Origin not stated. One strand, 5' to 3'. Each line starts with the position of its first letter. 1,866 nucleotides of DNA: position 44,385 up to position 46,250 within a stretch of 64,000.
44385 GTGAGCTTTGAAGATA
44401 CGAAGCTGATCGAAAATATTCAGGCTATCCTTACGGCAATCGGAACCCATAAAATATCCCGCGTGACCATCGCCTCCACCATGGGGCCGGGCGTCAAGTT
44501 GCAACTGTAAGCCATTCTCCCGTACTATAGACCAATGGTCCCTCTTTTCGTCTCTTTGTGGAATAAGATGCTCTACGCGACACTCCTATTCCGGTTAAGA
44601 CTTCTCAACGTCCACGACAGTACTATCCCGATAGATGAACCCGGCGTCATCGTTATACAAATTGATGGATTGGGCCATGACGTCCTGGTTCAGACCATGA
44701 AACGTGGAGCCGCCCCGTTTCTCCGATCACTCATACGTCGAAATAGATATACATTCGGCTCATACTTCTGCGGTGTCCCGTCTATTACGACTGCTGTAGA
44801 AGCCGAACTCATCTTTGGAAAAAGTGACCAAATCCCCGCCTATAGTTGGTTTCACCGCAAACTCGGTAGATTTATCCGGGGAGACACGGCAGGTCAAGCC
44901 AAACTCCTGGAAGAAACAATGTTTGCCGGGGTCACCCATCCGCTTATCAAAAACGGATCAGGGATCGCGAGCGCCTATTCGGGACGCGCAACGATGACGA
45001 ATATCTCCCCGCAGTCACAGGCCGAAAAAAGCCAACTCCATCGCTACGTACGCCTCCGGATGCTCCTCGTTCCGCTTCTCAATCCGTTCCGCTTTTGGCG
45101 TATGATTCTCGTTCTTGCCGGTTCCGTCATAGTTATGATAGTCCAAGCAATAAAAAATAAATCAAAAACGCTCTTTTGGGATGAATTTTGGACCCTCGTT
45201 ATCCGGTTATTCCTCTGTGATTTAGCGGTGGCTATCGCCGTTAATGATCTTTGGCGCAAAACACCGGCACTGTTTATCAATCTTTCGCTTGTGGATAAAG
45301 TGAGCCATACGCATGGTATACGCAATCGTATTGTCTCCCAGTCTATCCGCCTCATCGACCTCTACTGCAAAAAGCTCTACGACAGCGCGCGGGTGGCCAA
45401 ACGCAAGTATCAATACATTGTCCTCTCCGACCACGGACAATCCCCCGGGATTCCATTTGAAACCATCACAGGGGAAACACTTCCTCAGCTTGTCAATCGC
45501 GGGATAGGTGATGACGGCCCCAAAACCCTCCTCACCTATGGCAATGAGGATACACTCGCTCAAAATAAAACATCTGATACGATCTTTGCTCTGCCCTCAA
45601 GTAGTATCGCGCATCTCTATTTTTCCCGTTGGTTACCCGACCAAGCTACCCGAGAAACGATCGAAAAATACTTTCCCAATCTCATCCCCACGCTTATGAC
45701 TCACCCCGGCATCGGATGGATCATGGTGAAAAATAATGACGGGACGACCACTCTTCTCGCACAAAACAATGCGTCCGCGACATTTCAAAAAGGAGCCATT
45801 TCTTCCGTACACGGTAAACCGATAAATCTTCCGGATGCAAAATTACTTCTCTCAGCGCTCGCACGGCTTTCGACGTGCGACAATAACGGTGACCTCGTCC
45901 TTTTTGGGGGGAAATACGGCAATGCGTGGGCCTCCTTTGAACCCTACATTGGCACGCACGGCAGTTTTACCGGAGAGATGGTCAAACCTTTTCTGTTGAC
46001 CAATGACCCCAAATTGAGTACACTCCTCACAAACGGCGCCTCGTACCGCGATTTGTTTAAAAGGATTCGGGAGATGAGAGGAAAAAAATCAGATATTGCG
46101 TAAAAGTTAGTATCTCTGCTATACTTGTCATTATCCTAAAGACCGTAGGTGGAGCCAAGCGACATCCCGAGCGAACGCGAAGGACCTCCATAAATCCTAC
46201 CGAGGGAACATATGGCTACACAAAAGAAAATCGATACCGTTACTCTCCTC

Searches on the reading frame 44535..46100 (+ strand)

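Call 76: search_protein_families(library=pfam, proteins=[window:44535-46100:+], max_evalue=0.00001)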
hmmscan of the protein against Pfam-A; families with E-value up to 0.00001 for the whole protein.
window:44535-46100:+ (522 aa): 1 family
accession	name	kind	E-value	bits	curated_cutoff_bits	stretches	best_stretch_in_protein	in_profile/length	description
PF01663.27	Phosphodiest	-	2.4e-09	37.7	23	1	38-305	1-224/342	Type I phosphodiesterase / nucleotide pyrophosphatase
